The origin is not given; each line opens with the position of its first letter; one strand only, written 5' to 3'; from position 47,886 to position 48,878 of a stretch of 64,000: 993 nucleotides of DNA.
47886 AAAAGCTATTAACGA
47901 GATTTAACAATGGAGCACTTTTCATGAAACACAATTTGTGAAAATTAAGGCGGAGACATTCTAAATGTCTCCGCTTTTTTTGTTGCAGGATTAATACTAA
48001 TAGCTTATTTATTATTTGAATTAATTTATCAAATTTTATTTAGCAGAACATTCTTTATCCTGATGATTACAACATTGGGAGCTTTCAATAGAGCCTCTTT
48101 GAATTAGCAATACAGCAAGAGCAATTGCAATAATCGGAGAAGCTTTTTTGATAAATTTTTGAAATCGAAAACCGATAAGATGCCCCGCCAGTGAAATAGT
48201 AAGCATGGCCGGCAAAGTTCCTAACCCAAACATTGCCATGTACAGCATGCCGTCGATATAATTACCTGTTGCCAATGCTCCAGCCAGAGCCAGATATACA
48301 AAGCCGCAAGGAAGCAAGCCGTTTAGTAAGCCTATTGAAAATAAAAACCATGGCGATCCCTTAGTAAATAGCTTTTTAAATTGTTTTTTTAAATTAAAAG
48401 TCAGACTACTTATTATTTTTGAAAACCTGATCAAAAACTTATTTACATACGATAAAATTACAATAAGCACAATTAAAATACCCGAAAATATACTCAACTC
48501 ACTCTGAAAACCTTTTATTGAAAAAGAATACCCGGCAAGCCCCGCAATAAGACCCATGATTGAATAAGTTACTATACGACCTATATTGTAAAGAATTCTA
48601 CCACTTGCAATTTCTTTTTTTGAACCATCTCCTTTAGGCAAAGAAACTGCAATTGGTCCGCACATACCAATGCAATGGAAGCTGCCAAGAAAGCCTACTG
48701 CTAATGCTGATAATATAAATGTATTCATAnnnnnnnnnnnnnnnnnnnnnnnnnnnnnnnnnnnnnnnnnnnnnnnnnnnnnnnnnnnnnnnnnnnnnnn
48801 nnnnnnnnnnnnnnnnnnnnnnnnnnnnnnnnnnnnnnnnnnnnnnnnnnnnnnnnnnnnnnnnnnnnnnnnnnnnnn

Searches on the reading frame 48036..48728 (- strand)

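Call 51: search_protein_families(library=pfam, proteins=[window:48036-48728:-])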
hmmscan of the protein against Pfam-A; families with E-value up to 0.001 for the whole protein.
window:48036-48728:- (230 aa): 2 families
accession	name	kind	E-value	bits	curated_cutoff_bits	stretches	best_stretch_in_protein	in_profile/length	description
PF13386.12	DsbD_2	-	9.4e-51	173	24.9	1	8-206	2-198/199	Cytochrome C biogenesis protein transmembrane region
PF02683.22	DsbD_TM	-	4.7e-05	23.2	27.1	1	5-211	5-217/219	Cytochrome C biogenesis protein transmembrane domain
